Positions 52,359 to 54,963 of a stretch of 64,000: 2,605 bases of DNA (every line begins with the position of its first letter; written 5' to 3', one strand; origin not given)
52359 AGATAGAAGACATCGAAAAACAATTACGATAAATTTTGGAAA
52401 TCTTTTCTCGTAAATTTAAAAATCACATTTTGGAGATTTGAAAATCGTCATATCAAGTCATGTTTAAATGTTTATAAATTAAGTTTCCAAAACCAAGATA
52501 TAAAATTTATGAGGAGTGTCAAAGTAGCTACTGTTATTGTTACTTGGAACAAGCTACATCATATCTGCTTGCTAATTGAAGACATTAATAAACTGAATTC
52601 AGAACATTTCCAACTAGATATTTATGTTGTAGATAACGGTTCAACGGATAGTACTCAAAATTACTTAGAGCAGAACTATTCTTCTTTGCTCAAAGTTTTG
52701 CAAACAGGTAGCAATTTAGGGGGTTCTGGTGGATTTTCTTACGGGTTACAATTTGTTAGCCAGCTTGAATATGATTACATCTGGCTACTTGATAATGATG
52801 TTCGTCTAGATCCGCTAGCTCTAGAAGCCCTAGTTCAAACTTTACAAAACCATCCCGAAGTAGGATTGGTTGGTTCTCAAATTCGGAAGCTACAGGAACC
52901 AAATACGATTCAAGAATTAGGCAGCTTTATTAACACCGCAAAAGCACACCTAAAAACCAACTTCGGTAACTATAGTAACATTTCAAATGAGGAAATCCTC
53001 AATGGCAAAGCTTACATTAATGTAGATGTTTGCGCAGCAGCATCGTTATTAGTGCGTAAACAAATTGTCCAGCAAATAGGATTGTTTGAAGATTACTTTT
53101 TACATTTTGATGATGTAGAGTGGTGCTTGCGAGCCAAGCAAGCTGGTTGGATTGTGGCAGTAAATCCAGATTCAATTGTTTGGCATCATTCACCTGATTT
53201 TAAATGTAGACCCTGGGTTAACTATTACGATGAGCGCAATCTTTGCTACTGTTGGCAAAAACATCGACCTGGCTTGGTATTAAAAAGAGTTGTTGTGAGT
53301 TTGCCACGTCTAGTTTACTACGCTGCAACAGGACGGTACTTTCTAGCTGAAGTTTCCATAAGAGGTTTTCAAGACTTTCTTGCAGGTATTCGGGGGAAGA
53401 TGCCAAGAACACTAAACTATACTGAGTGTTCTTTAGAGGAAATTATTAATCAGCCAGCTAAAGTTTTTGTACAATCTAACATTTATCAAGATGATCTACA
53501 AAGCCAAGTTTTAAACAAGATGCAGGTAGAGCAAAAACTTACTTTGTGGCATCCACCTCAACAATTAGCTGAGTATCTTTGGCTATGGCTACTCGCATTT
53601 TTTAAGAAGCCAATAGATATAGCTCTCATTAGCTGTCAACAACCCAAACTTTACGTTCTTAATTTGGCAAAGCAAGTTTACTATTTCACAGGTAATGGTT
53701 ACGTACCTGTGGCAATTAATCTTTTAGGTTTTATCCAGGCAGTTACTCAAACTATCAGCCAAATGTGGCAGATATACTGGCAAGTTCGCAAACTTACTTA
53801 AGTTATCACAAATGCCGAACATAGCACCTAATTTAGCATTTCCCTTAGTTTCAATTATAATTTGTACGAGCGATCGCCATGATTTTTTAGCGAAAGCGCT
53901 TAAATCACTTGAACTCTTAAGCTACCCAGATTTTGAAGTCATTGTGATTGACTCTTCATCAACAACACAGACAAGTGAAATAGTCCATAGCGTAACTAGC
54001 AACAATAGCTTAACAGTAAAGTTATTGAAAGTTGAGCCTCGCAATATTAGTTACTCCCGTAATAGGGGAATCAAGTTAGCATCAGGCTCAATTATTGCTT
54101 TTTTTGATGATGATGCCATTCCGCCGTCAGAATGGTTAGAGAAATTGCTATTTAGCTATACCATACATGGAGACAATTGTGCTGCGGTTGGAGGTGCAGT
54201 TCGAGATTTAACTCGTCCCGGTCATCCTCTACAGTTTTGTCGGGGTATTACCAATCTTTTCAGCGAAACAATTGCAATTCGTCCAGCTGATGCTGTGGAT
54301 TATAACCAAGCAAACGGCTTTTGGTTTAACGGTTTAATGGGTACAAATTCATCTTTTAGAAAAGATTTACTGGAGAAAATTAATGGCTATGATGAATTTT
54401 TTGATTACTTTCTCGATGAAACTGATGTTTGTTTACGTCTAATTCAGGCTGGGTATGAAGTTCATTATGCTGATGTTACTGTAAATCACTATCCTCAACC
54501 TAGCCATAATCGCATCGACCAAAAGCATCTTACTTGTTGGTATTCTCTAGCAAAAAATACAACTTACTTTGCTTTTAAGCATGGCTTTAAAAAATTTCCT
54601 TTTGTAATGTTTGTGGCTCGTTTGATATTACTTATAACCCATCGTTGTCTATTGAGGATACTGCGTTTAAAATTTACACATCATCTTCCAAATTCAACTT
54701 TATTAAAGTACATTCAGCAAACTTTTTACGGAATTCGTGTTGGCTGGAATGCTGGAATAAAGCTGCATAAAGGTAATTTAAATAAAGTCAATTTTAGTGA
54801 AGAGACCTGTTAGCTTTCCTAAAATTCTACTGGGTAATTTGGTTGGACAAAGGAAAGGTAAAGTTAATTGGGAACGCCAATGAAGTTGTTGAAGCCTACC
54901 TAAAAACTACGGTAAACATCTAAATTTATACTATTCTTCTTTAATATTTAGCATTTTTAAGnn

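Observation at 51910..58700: ~6.8-kb strongly AT-rich island: three GT2 glycosyltransferases plus a membrane O-acyltransferase, likely horizontally acquired glycan-modification module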

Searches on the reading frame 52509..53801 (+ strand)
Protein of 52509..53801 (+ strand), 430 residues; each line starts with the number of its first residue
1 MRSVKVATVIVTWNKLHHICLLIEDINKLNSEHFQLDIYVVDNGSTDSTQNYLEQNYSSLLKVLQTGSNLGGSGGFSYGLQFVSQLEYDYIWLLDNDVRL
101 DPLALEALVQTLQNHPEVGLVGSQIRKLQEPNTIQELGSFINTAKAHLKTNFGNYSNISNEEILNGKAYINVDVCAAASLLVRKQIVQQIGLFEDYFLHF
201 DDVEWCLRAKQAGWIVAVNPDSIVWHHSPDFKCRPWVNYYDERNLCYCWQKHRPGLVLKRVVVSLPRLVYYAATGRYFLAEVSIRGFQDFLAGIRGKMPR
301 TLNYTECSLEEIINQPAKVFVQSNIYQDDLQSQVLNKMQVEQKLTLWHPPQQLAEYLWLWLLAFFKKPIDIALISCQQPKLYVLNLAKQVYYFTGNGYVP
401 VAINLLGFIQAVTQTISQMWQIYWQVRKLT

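Call 5: search_protein_families(library=pfam, proteins=[window:52509-53801:+], max_evalue=0.01)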
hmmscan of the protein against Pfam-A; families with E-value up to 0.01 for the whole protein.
window:52509-53801:+ (430 aa): 5 families
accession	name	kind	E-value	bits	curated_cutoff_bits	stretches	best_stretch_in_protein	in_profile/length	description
PF13641.12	Glyco_tranf_2_3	-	7.3e-18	65.9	27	1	6-229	3-214/230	Glycosyltransferase like family 2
PF00535.33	Glycos_transf_2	-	5.8e-17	62.6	23.3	1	9-189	3-166/168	Glycosyl transferase family 2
PF13506.12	Glyco_transf_21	-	3.4e-09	36.9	21.7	1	82-230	25-158/174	Glycosyl transferase family 21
PF13632.12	Glyco_trans_2_3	-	1.3e-07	32.1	27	1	90-237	1-133/198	Glycosyl transferase family group 2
PF13704.12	Glyco_tranf_2_4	-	0.0037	18.2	27.5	0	37-71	21-53/98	Glycosyl transferase family 2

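Call 6: search_protein_families(library=ncbifam, proteins=[window:52509-53801:+], max_evalue=0.01)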
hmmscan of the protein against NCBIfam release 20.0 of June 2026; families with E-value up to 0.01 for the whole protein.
window:52509-53801:+ (430 aa): 12 families
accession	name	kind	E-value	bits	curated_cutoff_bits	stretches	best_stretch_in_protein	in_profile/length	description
TIGR01556.1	rhamnosyltran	subfamily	7.2e-18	64.8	200.55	1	34-236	20-210/281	rhamnosyltransferase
NF041875.1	EPS_EpsD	equivalog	7.6e-16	58.4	370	1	8-238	3-218/325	exopolysaccharide biosynthesis glycosyltransferase EpsD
TIGR03965.1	mycofact_glyco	equivalog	1.3e-13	50.6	280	1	5-227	75-281/467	mycofactocin biosynthesis glycosyltransferase MftF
NF038302.1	EPS_HpsE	equivalog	1.7e-12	46.9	300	1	6-230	3-226/307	hormogonium polysaccharide biosynthesis glycosyltransferase HpsE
TIGR03937.1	PgaC_IcaA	equivalog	4.6e-11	42.3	422.3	1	5-229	46-253/407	poly-beta-1,6-N-acetyl-D-glucosamine synthase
NF050113.1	gal_furan_GlfT1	equivalog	1e-10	41.4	330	1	6-134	1-126/290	galactofuranosyltransferase GlfT1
TIGR04283.1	glyco_like_mftF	equivalog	9.8e-07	28.6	182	1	9-145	4-128/221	TIGR04283 family arsenosugar biosynthesis glycosyltransferase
NF038299.1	EPS_HpsN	equivalog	2.9e-06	26.5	425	1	5-226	2-220/317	hormogonium polysaccharide biosynthesis glycosyltransferase HpsN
TIGR04182.1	glyco_TIGR04182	equivalog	6.1e-06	25.8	325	1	6-143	2-127/293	S-layer glycoprotein N-glycosyltransferase AglJ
TIGR03469.1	HpnB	hypoth_equivalog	0.00098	18.2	379.25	1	34-115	73-163/386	hopene-associated glycosyltransferase HpnB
NF047588.1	GlcsyltransPgfSStrep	equivalog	0.0027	17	500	1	14-116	11-114/308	glycosyltransferase PgfS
TIGR03472.1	HpnI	equivalog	0.0035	16.2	310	0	83-220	122-246/373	bacteriohopanetetrol glucosamine biosynthesis glycosyltransferase HpnI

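Call 34: search_solved_structures(query=window:52509-53801:+, max_evalue=0.1)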
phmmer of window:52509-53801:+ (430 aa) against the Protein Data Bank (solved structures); distinct sequences matched with E-value up to 0.1: 9.
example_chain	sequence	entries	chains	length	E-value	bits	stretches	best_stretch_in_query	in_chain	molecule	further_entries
9dtp_A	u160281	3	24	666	3.8e-15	59.2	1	63-294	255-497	Galactofuranosyltransferase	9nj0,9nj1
9oa3_A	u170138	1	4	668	3.8e-15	59.2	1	63-294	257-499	Galactofuranosyltransferase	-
4fix_A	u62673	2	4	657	9.8e-14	54.6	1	67-293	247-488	UDP-galactofuranosyl transferase GlfT2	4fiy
2z87_A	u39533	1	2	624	3.8e-05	26.3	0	10-116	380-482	Chondroitin synthase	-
2z86_A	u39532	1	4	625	3.8e-05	26.3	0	10-116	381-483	Chondroitin synthase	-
5tze_C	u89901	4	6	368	0.00088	21.8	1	5-118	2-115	Glycosyl transferase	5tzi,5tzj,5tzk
6p61_A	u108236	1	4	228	0.0017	20.8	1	5-82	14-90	Glycosyltransferase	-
5tz8_A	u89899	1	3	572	0.0019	20.7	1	5-117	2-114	Glycosyl transferase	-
9jma_A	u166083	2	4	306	0.05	16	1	6-117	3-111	GalNAc(5)-diNAcBac-PP-undecaprenol beta-1,3-glucosyltransferase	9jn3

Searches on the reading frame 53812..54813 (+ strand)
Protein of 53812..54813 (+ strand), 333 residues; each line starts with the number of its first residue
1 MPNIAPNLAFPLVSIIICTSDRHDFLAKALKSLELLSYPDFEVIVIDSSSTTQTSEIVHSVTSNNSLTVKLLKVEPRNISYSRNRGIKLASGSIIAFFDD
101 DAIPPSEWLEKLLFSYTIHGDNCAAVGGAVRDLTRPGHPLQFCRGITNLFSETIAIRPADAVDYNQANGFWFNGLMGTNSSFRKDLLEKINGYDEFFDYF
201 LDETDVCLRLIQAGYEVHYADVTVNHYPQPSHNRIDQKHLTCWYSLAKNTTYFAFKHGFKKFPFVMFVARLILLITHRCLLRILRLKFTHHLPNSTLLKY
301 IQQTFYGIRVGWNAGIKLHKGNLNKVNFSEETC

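Call 5: search_protein_families(library=pfam, proteins=[window:53812-54813:+], max_evalue=0.01)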
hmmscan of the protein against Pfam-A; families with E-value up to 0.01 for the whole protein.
window:53812-54813:+ (333 aa): 5 families
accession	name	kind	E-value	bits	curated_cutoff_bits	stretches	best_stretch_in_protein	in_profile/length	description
PF00535.33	Glycos_transf_2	-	1.2e-21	77.8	23.3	1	14-155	1-132/168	Glycosyl transferase family 2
PF13641.12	Glyco_tranf_2_3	-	8.6e-13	49.3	27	1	13-231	3-216/230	Glycosyltransferase like family 2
PF10111.15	Glyco_tranf_2_2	-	3.5e-08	33.7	27.3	1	15-211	2-200/276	Glycosyltransferase like family 2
PF02709.20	Glyco_transf_7C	-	9.8e-05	22.4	23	1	171-232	15-77/78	N-terminal domain of galactosyltransferase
PF13632.12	Glyco_trans_2_3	-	0.00037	20.8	27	1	95-252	2-139/198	Glycosyl transferase family group 2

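Call 6: search_protein_families(library=ncbifam, proteins=[window:53812-54813:+], max_evalue=0.01)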
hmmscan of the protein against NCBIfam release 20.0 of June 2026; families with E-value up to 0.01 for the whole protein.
window:53812-54813:+ (333 aa): 20 families
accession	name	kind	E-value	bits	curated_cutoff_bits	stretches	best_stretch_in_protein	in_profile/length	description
TIGR03965.1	mycofact_glyco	equivalog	8.2e-23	81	280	1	11-224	74-278/467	mycofactocin biosynthesis glycosyltransferase MftF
NF041394.1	GtaseAglG_Halo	equivalog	2.6e-22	79.5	440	1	13-225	3-214/304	glucosyl-dolichyl phosphate glucuronosyltransferase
NF038299.1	EPS_HpsN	equivalog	1.5e-18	66.9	425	1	11-220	1-213/317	hormogonium polysaccharide biosynthesis glycosyltransferase HpsN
NF041875.1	EPS_EpsD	equivalog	3.6e-18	66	370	1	13-227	1-207/325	exopolysaccharide biosynthesis glycosyltransferase EpsD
NF038302.1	EPS_HpsE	equivalog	8.4e-16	57.8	300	1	14-135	4-129/307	hormogonium polysaccharide biosynthesis glycosyltransferase HpsE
NF007482.0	PRK10073.1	equivalog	1.7e-13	50.3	423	1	11-106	6-101/334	glycosyltransferase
NF050050.1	ProtGlycPglI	equivalog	2.1e-11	43.7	500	1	11-103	2-95/306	GalNAc(5)-diNAcBac-PP-undecaprenol beta-1,3-glucosyltransferase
NF047683.1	TeichurnBiosyTuaG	equivalog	3.5e-11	43.2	400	1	11-113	6-108/252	teichuronic acid biosynthesis protein TuaG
TIGR03937.1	PgaC_IcaA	equivalog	1.8e-10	40.4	422.3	1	9-220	43-243/407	poly-beta-1,6-N-acetyl-D-glucosamine synthase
NF053739.1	GlytfEpsEBac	equivalog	1.1e-09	37.7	450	1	11-112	1-103/265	glycosyltransferase EpsE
TIGR04283.1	glyco_like_mftF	equivalog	1.1e-08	34.9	182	1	13-113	1-94/221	TIGR04283 family arsenosugar biosynthesis glycosyltransferase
TIGR04440.1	glyco_TIGR04440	domain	1.6e-07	31.3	70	1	13-113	2-103/215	TIGR00180 family glycosyltransferase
NF045692.1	OglycostaseCruG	equivalog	3.5e-06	26.2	600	1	11-66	41-96/386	2'-O-glycosyltransferase CruG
NF007453.0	PRK10018.1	equivalog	5e-06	26.4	382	1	11-110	6-101/280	colanic acid biosynthesis glycosyltransferase WcaA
TIGR04017.1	WcaA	equivalog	1.2e-05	25.1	495.75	1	10-113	4-103/279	colanic acid biosynthesis glycosyltransferase WcaA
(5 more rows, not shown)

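Call 35: search_solved_structures(query=window:53812-54813:+, max_evalue=0.1)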
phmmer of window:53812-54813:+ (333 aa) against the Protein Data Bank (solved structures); distinct sequences matched with E-value up to 0.1: 20.
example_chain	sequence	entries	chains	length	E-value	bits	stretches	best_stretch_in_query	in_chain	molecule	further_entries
2z87_A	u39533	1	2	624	2e-09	40.4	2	12-128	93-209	Chondroitin synthase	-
2z86_A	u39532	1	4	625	2e-09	40.4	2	12-128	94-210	Chondroitin synthase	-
8vh7_A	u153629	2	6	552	4.4e-09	39.3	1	7-113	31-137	Heparosan synthase B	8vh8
8viw_A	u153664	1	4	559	4.5e-09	39.2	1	7-113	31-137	Heparosan synthase B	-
9jma_A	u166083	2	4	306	3e-07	33.2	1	12-105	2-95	GalNAc(5)-diNAcBac-PP-undecaprenol beta-1,3-glucosyltransferase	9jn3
5hea_A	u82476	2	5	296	4.3e-07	32.7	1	12-122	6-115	Putative glycosyltransferase (GalT1)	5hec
5tze_C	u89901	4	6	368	1.9e-06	30.6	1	14-110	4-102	Glycosyl transferase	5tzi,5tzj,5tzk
5tz8_A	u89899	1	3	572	3.7e-06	29.6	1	14-110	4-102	Glycosyl transferase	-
6yv7_B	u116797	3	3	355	6.9e-06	28.8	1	4-217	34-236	Glycosyl transferase, family 2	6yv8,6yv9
6yv7_A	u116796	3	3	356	6.9e-06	28.7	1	4-217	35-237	Glycosyl transferase, family 2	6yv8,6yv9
1h7l_A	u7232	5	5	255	9.6e-06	28.3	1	11-123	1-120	SPORE COAT POLYSACCHARIDE BIOSYNTHESIS PROTEIN SPSA | PROTEIN (SPORE COAT POLYSACCHARIDE BIOSYNTHESIS PROTEIN SPSA)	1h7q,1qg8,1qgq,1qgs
6p61_A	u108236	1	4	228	2.7e-05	26.8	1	10-124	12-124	Glycosyltransferase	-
6h1j_A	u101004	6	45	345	0.00026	23.6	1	5-117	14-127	Probable ss-1,3-N-acetylglucosaminyltransferase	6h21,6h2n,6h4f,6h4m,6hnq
5mlz_A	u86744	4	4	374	0.00046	22.8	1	12-117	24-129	Dolichol monophosphate mannose synthase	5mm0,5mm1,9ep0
3bcv_A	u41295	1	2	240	0.00048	22.7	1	10-139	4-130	Putative glycosyltransferase protein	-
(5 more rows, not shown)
